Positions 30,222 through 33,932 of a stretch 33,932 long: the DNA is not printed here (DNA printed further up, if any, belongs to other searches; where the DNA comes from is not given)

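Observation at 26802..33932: Unlisted giant ORF (at least 2,377 codons) running off the window end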

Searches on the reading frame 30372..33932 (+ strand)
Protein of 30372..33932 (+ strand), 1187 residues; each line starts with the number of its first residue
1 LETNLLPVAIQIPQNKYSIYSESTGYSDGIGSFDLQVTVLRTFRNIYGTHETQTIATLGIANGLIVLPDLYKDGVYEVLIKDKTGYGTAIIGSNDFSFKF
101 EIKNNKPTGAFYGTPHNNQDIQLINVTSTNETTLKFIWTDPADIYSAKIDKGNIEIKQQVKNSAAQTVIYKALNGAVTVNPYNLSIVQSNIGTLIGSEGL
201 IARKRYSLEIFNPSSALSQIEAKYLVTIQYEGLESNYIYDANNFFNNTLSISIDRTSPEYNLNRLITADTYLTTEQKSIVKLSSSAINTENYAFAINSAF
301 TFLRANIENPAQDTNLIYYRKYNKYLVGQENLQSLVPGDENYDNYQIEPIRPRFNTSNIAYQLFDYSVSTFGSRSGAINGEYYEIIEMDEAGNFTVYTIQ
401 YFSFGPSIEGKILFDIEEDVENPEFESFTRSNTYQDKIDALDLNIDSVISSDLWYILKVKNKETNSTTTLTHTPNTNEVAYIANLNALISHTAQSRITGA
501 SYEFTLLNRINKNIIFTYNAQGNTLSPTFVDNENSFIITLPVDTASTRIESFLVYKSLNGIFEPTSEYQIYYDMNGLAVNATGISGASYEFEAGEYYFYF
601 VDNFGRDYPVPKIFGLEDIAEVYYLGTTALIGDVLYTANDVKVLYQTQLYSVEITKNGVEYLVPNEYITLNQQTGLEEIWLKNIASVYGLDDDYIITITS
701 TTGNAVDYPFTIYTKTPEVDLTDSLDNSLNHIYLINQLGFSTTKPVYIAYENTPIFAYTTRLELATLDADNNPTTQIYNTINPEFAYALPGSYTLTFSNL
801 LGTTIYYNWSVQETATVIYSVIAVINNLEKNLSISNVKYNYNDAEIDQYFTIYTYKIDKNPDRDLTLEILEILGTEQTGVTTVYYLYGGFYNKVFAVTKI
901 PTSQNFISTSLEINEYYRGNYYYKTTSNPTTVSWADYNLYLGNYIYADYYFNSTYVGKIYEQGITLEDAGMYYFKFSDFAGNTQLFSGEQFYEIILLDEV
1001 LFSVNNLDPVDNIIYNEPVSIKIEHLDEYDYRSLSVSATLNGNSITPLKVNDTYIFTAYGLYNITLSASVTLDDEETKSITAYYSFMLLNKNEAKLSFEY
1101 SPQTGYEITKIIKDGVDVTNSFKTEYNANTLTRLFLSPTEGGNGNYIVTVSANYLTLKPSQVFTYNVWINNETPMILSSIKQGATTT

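Call 56: search_dna_similar(query=window:30372-33932:+, collection=plasmids, mode=protein, max_rows=10, max_evalue=0.001)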
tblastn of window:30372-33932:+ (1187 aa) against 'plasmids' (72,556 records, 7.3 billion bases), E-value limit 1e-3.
No match.
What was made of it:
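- On LPXTG/sortase-anchored conjugation adhesins (PrgB / aggregation substance type): No plasmid match (call 56).
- Tried and rejected: tblastn of the C-terminal half against PLSDB plasmids found no match (call 56).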

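Call 58: search_protein_representatives(protein=window:30372-33932:+)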
Query: 1187 residues. Proteins with E-value up to 0.001 (for the whole library): 120; up to 1e-10: 91; up to 1e-30: 64. The best 120 are listed.
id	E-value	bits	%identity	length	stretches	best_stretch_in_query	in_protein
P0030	0.0e+00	1534.6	100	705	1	388-1091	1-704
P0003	0.0e+00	1222.5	53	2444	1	1-1187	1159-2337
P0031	6.5e-136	471.4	36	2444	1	2-1187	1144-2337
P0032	7.3e-110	385.1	35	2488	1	2-1187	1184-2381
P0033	7.6e-102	358.5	35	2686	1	2-1185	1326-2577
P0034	4.1e-96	339.6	34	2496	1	2-1187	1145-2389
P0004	6.3e-93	329.0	35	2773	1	31-1187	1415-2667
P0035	3.1e-83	296.9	34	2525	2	205-1187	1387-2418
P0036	3.6e-79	283.4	33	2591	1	61-1187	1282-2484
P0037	3.7e-76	273.5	34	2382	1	2-1187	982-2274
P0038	5.6e-75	269.6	31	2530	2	1-1187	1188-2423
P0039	1.4e-73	264.9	30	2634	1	2-1187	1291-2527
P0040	7.0e-73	262.6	35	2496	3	241-1187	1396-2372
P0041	8.3e-73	262.4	51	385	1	912-1187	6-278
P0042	6.5e-70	252.8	34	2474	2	262-1187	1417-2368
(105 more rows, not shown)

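Call 62: predict_structure(alignment_id=A5)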
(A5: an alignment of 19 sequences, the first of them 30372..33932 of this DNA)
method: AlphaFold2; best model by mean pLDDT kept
length: 1187 residues; sequences in the alignment: 19
mean_pLDDT: 80.4   pTM: 0.41
mean pLDDT of the five models: 80.4, 79.9, 79.7, 77.7, 76.2
residues with pLDDT >= 90: 192; 70-90: 820; 50-70: 134; < 50: 41
segments of 3 or more residues with pLDDT < 50: 20-23, 25-31, 85-92, 734-738, 1175-1187
pLDDT, mean of each block of 10 residues (from residue 1): 84 60 45 71 82 78 68 87 54 68 90 73 84 91 90 92 84 89 90 85 91 86 93 86 89 89 89 88 82 85 79 87 78 85 83 85 76 76 91 90 80 65 74 71 86 86 85 85 89 72 86 82 76 77 74 77 73 74 71 79 77 73 77 79 81 84 77 70 63 85 80 73 74 49 77 75 77 75 80 84 78 64 73 82 88 83 77 84 85 88 82 84 87 88 87 83 87 91 85 90 87 89 87 87 85 86 91 81 90 81 84 90 84 84 88 75 87 49 35
secondary structure, 60 per line:
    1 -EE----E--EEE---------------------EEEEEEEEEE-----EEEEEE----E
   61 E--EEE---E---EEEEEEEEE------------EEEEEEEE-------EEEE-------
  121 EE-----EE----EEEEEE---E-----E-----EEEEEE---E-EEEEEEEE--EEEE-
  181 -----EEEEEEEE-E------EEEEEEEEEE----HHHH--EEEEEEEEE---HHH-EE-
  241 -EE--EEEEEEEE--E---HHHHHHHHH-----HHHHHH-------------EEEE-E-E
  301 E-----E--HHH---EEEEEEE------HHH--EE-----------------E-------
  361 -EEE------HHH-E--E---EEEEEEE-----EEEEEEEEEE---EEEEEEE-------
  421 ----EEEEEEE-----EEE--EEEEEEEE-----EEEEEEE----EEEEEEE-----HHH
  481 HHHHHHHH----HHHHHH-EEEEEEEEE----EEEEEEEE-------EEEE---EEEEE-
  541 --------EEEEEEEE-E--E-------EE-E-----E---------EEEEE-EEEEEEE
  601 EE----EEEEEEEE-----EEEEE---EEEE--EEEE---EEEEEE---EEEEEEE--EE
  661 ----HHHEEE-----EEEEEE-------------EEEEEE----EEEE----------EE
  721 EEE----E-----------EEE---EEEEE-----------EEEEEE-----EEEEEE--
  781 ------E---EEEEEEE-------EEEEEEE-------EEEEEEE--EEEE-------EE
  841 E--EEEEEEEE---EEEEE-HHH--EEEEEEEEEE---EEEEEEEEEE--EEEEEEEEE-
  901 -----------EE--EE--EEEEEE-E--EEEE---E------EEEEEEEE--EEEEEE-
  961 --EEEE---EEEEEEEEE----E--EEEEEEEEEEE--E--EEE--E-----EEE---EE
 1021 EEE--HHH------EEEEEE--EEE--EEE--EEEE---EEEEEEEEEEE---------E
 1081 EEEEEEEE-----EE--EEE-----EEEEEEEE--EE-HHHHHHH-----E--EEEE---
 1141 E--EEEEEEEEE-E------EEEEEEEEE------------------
elements in order (helices of 4 or more, strands of 3 or more residues): E11-13 E35-44 E50-55 E64-66 E74-82 E95-102 E110-113 E134-139 E155-160 E166-173 E176-179 E186-193 E202-211 H216-219 E222-230 E246-253 H260-268 H274-279 E293-296 E316-322 E362-364 E382-388 E394-403 E407-413 E425-431 E437-439 E442-449 E455-461 E466-472 H478-488 H493-498 E500-508 E513-520 E528-531 E535-539 E549-556 E588-592 E594-602 E607-614 E620-624 E628-631 E634-637 E641-646 E650-656 E668-670 E676-681 E695-700 E705-708 E719-723 E740-742 E746-750 E762-767 E773-778 E791-797 E805-811 E819-825 E828-831 E839-841 E844-851 E855-859 E866-875 E879-888 E891-899 E920-925 E930-933 E944-951 E954-959 E963-966 E970-978 E986-996 E1002-1004 E1013-1015 E1019-1023 E1035-1040 E1043-1045 E1048-1050 E1053-1056 E1060-1070 E1080-1088 E1098-1100 E1106-1113 H1119-1125 E1134-1137 E1144-1152 E1161-1169

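Call 71: fold_search(model_id=the predicted structure, library=pdb)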
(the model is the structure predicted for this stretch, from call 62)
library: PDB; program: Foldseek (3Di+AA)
matches with E <= 10: 1399; with E <= 0.001: 114
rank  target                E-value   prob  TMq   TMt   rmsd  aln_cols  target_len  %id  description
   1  9ijj_4I               4.1e-12  0.97  0.07  0.03  132.3      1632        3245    8  In situ structure of the central apparatus in mouse sperm axoneme. (released 2025-06-04)
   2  8q6t_I                5.1e-11  1.00  0.09  0.10  120.3      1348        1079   10  Helical reconstruction of the relaxed thick filament from FIB milled left ventricular mouse myofibrils (released 2023-11-01)
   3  7r5k_10               6.2e-11  1.00  0.10  0.08  90.8      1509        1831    9  Human nuclear pore complex (constricted) (released 2022-06-22)
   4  9ijj_O                2.2e-10  0.93  0.07  0.06  117.1      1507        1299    8  In situ structure of the central apparatus in mouse sperm axoneme. (released 2025-06-04)
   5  8g4l_am               1.0e-09  1.00  0.11  0.12  120.7      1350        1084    9  Cryo-EM structure of the human cardiac myosin filament (released 2023-11-01)
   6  9ijj_h                1.4e-09  0.87  0.07  0.06  58.0      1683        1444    8  In situ structure of the central apparatus in mouse sperm axoneme. (released 2025-06-04)
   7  9ozh_D                1.9e-09  0.96  0.09  0.07  81.0      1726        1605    8  Cryo-EM structure of 1:2:1 ROS1/NEL/NICOL holo-complex, conformation 2. (released 2026-02-25)
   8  9ozc_A                2.2e-09  0.93  0.08  0.07  80.1      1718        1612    7  Cryo-EM structure of 1:2:1 ROS1/NEL/NICOL holo-complex, conformation 1. (released 2026-02-25)
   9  3b43                  4.6e-09  1.00  0.09  0.13  39.3       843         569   10  I-band fragment I65-I70 from titin (released 2008-01-22)
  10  9pwq_A                8.9e-09  0.77  0.07  0.06  81.4      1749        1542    8  Cryo-EM structure of receptor tyrosine kinase ROS1 extracellular domain in complex with NELL2 (released 2026-02-25)
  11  8wa2_D                1.6e-08  0.97  0.10  0.08  56.0      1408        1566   10  cryo-EM structure of native mastigonemes isolated from Chlamydomonas reinhardtii at 3.0 angstrom resolution (released 2024-04-10)
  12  9ijj_4H               1.9e-08  0.80  0.07  0.04  123.0      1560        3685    8  In situ structure of the central apparatus in mouse sperm axoneme. (released 2025-06-04)
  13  9bfs_A                1.1e-07  0.84  0.09  0.07  48.5      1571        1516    8  Cryo-EM structure of Sevenless extracellular domain (dimer, pH 6.6) (released 2025-01-29)
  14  9ijj_4A               1.4e-07  0.66  0.09  0.05  68.7      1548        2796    8  In situ structure of the central apparatus in mouse sperm axoneme. (released 2025-06-04)
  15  5xyr                  1.6e-07  0.99  0.12  0.10  36.9      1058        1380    9  Crystal structure of a serine protease from Streptococcus species (released 2018-08-08)
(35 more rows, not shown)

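Call 85: find_encoding_contigs(protein=P0030, flank=10000, max_places=3)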
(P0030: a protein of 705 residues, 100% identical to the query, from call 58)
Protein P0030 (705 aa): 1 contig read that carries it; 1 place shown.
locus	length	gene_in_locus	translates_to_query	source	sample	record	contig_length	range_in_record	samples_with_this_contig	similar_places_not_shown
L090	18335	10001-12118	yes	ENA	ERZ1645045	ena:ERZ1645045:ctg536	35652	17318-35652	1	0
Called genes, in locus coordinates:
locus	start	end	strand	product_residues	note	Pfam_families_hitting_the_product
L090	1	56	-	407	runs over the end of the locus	-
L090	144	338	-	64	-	-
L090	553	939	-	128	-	-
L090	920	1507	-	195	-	-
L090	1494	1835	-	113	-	-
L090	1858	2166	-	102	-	-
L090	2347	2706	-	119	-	-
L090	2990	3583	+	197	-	PF02534:T4SS-DNA_transf (weak), PF00270:DEAD (weak)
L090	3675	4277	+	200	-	-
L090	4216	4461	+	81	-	-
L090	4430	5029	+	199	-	PF02534:T4SS-DNA_transf, PF10412:TrwB_AAD_bind, PF12696:TraG-D_C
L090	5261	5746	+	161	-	-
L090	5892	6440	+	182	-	-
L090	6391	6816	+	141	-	-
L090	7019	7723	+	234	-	-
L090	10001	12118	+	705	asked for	-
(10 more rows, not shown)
